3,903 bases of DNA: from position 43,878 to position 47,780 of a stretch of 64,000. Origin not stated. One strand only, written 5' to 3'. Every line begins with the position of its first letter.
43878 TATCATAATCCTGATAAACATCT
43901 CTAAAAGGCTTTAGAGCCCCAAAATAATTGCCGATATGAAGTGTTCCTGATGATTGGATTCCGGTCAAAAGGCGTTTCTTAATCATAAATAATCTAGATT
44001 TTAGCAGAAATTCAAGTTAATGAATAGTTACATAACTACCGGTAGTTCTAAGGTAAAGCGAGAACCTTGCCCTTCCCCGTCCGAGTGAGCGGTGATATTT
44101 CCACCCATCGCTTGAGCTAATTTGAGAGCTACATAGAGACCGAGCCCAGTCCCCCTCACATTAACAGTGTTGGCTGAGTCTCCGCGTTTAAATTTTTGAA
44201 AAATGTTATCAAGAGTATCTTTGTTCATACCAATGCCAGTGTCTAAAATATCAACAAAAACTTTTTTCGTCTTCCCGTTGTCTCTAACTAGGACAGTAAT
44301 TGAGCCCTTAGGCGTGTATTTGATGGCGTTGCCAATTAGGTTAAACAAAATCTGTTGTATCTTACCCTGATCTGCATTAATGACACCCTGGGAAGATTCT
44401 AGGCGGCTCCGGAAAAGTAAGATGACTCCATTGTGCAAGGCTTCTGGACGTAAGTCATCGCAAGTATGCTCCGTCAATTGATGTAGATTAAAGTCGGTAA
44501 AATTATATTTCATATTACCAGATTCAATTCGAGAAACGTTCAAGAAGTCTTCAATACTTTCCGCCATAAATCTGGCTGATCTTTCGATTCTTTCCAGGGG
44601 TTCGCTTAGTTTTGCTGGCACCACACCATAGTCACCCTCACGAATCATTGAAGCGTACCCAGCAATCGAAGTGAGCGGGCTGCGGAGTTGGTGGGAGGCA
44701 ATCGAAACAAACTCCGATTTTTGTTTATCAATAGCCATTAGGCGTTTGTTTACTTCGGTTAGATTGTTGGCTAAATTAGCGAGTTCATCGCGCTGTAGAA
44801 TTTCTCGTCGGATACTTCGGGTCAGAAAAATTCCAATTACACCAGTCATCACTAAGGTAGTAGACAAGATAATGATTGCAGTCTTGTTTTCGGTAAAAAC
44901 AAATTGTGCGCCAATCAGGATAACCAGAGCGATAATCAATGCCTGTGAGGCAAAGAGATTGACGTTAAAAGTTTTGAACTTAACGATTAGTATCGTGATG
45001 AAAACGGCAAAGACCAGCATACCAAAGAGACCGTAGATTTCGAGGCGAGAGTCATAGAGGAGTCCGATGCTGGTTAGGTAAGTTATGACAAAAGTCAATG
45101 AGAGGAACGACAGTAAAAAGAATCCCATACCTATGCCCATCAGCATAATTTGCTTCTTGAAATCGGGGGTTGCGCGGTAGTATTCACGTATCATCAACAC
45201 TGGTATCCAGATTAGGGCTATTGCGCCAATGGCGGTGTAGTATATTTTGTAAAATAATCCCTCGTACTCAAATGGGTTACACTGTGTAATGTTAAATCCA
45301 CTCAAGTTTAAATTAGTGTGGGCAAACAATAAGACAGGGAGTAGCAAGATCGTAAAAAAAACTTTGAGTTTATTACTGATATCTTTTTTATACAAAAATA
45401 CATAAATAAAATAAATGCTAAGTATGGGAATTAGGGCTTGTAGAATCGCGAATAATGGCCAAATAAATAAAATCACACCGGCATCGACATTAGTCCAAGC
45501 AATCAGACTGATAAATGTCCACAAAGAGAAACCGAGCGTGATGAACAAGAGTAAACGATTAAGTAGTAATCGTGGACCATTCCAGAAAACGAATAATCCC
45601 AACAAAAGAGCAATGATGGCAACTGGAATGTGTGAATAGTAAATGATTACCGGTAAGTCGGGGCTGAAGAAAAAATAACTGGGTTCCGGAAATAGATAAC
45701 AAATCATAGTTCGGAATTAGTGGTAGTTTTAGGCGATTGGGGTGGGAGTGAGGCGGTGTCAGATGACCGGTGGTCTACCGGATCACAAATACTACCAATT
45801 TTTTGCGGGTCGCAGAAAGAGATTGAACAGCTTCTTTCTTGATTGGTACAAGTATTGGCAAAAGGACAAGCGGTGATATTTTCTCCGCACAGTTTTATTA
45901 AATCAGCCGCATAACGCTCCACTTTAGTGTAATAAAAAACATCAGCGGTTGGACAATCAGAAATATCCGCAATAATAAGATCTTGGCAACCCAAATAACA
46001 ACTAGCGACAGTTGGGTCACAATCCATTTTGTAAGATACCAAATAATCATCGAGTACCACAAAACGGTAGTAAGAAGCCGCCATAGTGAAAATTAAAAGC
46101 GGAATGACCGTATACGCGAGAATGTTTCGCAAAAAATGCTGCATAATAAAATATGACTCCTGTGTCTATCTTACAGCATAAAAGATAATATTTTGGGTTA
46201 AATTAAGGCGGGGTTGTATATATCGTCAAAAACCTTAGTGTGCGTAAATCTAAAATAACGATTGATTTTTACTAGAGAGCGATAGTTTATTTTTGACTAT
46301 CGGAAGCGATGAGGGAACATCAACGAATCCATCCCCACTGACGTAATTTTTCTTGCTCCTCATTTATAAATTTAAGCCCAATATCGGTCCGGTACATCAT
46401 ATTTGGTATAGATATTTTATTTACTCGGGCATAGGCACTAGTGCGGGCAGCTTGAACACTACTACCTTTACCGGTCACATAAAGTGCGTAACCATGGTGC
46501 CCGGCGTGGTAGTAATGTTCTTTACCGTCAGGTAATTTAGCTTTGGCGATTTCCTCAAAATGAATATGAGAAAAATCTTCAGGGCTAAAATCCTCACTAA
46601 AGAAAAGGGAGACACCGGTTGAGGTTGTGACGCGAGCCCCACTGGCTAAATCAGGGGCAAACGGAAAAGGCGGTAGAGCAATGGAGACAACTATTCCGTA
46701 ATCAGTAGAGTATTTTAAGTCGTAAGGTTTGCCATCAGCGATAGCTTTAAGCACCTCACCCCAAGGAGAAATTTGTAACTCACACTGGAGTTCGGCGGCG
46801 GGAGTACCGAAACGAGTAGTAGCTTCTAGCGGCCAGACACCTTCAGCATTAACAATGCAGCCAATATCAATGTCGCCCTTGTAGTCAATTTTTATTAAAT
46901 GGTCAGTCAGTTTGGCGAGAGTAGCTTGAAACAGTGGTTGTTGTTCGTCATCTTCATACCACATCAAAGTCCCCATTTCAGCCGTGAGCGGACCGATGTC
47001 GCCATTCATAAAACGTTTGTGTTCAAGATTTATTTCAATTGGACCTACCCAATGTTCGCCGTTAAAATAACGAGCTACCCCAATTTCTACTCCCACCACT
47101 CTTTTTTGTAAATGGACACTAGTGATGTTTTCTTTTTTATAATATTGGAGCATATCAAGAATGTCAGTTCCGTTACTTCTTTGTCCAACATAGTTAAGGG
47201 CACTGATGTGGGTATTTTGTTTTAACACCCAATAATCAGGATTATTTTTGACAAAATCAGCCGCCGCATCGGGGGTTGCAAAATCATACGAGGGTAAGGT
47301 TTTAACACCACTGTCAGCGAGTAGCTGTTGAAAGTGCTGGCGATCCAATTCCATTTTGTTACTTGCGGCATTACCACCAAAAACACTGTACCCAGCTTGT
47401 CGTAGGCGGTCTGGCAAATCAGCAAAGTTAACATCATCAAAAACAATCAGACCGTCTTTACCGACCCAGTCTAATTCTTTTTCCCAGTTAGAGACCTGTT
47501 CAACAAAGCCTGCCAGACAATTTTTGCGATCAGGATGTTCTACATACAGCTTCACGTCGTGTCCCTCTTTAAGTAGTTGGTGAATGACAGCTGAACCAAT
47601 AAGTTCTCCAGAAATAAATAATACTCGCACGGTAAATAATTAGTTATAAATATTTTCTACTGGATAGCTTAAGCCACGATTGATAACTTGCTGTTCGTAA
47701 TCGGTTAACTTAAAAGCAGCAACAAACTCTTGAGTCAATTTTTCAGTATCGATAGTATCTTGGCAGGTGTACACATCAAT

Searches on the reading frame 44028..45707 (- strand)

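Call 44: search_protein_families(library=ncbifam, proteins=[window:44028-45707:-], max_evalue=1e-10)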
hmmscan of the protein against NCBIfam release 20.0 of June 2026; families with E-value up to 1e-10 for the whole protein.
window:44028-45707:- (559 aa): 62 families (the best 25 are shown)
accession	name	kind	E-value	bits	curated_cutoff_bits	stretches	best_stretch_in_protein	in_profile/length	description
NF046044.1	PnpS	equivalog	4e-46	157.8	400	1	323-556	163-390/390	two-component system histidine kinase PnpS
TIGR02956.1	TMAO_torS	equivalog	4.5e-46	157.4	676.5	1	328-557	462-682/967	TMAO reductase system sensor histidine kinase/response regulator TorS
NF033092.0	HK_WalK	equivalog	6.5e-43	147.2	725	1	325-557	367-594/594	cell wall metabolism sensor histidine kinase WalK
NF008318.0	PRK11107.1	equivalog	2.8e-41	141.5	890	1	301-557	266-518/920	two-component sensor histidine kinase BarA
NF041947.1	LuxQ_Vibrio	equivalog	2.3e-39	135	1200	1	328-557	470-696/843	quorum-sensing autoinducer 2 sensor kinase/phosphatase LuxQ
TIGR02966.1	phoR_proteo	equivalog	8.9e-39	133.4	334.2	1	322-554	106-332/333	phosphate regulon sensor histidine kinase PhoR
NF040691.1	MtrAB_MtrB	equivalog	3.6e-38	131.8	450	1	311-557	252-492/507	MtrAB system histidine kinase MtrB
NF047874.1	MASE3_PAS_HK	subfamily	3.1e-37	128.7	560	1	299-557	371-625/655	MASE3 domain-containing sensor histidine kinase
NF038297.2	hybrid_HK_HrmK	equivalog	3.2e-37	128.5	725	1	303-557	208-457/607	hybrid histidine kinase/response regulator HrmK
NF011874.0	PRK15347.1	equivalog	1.5e-36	125.8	852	1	314-557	382-614/921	two component system sensor kinase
NF041832.1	near_NosP_CTERM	subfamily_domain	2.2e-35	122.4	400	1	328-558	5-226/370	NahK/ErcS family hybrid sensor histidine kinase/response regulator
NF008302.0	PRK11091.1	equivalog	4.3e-35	121.1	838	1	326-557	279-505/779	aerobic respiration two-component sensor histidine kinase ArcB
NF041880.1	EPS_EpsF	equivalog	3.2e-33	115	900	1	322-556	266-492/492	response regulator EpsF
NF041735.1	hist_kin_RppB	equivalog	5.1e-33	114.5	400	1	328-556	214-438/438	two-component system sensor histidine kinase RppB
NF012163.2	BaeS_SmeS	equivalog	3.8e-32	111.8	500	1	302-555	212-456/457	sensor histidine kinase efflux regulator BaeS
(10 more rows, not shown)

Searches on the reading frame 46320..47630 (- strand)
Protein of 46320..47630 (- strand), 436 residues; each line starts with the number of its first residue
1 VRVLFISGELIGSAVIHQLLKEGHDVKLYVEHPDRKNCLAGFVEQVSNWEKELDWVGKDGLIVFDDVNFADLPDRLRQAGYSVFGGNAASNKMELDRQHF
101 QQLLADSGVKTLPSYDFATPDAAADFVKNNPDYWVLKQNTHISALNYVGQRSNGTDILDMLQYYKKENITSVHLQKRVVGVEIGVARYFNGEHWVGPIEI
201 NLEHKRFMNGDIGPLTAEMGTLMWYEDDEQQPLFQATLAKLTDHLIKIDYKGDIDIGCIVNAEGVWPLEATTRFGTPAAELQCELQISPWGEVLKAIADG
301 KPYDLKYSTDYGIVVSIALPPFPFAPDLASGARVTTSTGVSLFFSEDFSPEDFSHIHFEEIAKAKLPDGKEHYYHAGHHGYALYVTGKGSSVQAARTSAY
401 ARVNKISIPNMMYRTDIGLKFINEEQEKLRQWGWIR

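Call 44: search_protein_families(library=ncbifam, proteins=[window:46320-47630:-], max_evalue=1e-10)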
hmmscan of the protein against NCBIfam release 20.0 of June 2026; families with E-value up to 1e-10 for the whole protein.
window:46320-47630:- (436 aa): 1 family
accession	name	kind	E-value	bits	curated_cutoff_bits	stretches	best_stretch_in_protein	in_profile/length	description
TIGR00877.1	purD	equivalog_domain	9.5e-26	90.6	288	1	72-421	80-423/425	phosphoribosylamine--glycine ligase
